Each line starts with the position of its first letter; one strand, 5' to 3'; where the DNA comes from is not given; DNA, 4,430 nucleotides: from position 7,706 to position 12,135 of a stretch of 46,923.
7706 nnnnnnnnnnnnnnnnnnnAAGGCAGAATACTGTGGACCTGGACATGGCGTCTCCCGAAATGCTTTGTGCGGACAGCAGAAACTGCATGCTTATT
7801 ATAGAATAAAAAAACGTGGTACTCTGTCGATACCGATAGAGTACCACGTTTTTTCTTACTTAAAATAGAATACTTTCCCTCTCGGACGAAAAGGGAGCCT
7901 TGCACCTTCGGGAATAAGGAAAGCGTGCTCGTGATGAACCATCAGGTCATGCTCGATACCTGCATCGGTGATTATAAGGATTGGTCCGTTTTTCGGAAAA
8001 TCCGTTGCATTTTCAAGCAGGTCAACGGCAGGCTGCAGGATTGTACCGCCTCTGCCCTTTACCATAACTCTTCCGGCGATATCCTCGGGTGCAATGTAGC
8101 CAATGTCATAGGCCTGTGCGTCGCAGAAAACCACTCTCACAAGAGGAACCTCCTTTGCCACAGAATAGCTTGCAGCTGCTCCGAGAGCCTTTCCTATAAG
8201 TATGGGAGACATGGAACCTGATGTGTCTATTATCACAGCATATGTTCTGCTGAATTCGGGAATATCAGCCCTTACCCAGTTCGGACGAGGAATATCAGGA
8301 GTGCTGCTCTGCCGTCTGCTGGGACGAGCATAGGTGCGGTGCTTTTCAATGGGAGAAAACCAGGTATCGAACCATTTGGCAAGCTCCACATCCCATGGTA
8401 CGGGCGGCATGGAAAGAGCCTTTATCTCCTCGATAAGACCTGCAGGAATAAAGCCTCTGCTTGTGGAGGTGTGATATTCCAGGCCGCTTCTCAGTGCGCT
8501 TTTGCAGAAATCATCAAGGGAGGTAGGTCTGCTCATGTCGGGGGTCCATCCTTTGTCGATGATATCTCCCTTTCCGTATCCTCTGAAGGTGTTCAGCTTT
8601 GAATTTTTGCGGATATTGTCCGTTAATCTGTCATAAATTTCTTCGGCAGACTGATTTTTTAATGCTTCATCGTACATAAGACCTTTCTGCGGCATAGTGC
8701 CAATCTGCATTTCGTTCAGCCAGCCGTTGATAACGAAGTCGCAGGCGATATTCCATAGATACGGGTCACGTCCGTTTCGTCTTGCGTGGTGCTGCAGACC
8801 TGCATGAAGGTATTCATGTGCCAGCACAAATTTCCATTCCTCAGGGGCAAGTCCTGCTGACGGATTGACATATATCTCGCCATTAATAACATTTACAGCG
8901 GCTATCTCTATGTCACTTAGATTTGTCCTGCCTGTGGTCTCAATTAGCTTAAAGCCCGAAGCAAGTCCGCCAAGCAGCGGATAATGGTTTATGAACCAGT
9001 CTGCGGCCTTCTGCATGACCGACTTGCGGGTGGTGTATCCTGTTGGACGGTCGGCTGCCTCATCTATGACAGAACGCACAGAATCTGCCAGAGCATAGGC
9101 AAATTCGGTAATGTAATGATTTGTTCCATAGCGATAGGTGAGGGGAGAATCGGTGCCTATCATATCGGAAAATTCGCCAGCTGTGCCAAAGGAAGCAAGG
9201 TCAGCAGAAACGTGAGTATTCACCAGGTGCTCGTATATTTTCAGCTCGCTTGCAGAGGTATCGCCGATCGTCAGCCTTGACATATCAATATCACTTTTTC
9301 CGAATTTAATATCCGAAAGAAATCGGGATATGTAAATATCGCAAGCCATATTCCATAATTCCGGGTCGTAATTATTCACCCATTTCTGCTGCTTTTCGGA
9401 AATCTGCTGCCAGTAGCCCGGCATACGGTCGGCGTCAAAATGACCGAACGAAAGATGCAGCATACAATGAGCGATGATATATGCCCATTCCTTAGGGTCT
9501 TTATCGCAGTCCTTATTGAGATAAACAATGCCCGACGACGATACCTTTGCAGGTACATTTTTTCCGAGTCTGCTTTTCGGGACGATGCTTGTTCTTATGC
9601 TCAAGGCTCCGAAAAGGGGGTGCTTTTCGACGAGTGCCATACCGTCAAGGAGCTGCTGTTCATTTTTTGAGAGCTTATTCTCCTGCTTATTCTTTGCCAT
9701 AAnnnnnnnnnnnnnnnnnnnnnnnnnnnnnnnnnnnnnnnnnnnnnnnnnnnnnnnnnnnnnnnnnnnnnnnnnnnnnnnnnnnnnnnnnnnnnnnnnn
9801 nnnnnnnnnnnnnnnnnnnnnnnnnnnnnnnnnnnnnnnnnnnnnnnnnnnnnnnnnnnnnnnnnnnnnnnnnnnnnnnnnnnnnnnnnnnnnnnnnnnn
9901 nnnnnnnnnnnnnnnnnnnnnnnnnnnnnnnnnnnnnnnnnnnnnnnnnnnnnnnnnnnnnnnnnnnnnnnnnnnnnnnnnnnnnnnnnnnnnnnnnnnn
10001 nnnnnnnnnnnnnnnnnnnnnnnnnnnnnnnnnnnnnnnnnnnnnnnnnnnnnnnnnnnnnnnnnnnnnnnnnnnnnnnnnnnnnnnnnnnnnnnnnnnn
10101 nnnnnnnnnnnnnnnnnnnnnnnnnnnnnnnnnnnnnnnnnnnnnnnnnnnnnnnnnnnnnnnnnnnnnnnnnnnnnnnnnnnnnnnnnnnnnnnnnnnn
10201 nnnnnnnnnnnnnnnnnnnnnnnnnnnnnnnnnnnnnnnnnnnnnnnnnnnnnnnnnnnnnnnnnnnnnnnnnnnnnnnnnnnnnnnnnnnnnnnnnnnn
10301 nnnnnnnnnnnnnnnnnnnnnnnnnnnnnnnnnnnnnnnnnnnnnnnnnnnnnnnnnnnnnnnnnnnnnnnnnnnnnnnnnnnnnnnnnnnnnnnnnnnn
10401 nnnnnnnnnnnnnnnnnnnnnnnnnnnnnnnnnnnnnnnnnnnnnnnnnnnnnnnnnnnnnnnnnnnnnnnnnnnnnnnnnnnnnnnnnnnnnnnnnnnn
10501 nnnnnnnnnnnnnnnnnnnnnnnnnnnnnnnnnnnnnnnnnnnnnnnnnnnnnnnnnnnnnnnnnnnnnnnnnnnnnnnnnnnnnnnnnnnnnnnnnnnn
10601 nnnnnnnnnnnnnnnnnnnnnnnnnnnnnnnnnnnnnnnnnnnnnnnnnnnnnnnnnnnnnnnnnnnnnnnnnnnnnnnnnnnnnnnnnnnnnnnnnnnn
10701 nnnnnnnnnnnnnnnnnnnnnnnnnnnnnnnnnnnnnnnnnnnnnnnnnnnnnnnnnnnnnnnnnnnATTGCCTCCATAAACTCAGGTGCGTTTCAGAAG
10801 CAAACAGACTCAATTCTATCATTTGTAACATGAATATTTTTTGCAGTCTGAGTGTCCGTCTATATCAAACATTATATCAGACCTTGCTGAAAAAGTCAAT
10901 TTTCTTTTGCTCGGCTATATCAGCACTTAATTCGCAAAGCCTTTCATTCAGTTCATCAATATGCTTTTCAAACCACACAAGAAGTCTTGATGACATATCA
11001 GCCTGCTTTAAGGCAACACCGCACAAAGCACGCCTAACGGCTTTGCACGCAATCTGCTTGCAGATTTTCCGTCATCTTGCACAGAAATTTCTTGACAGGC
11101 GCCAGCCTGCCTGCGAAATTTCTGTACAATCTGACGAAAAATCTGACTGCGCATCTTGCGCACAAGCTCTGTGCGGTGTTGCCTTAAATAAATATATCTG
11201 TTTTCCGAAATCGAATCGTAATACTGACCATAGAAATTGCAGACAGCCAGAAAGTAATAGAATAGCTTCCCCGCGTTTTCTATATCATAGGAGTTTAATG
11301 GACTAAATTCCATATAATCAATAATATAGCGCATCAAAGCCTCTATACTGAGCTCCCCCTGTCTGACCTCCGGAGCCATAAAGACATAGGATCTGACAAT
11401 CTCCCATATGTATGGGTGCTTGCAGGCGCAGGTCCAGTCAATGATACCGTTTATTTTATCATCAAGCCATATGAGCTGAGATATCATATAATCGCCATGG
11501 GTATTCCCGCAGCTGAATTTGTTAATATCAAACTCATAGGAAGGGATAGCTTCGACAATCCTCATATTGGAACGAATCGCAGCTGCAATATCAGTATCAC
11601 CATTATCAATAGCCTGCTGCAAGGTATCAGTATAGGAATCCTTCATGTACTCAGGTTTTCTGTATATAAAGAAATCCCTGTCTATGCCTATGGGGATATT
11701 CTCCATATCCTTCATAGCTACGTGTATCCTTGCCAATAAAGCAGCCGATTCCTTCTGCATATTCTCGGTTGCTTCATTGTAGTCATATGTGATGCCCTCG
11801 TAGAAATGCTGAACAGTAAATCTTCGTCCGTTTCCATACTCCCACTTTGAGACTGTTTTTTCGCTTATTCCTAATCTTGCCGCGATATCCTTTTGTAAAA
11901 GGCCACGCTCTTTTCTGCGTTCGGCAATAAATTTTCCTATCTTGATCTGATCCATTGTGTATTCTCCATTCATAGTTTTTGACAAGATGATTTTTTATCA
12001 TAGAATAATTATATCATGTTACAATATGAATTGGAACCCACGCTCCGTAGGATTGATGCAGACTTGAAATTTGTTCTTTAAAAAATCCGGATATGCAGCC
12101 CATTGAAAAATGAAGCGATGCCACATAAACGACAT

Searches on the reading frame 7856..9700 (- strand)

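Call 115: search_protein_families(library=pfam, proteins=[window:7856-9700:-], max_evalue=0.001)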
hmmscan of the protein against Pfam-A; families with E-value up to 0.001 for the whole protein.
window:7856-9700:- (614 aa): 2 families
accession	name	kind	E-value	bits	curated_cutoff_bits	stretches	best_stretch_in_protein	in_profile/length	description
PF13203.12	DUF2201_N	-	4e-28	99.2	23.2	2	229-464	6-255/271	Putative metallopeptidase domain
PF09967.15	DUF2201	-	0.00032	21.3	26.4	1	488-563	2-76/123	VWA-like domain (DUF2201)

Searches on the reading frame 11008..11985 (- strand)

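Call 115: search_protein_families(library=pfam, proteins=[window:11008-11985:-], max_evalue=0.001)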
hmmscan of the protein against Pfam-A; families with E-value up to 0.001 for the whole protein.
window:11008-11985:- (325 aa): 6 families
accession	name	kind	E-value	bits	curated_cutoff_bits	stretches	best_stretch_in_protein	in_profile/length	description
PF01636.29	APH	-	2.5e-10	41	23.2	1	49-208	65-217/239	Phosphotransferase enzyme family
PF01381.28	HTH_3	-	1.9e-08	34.7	23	1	20-58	1-38/55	Helix-turn-helix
PF13744.12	HTH_37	-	7.3e-06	26.1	27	1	15-62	18-65/80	Helix-turn-helix domain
PF13560.12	HTH_31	-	4.4e-05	24.1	27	1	17-54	3-40/64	Helix-turn-helix domain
PF13384.12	HTH_23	-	9.1e-05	22.6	24.6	1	23-48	13-37/50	Homeodomain-like domain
PF12844.13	HTH_19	-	0.00014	22.1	30.2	1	17-52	1-36/64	Helix-turn-helix domain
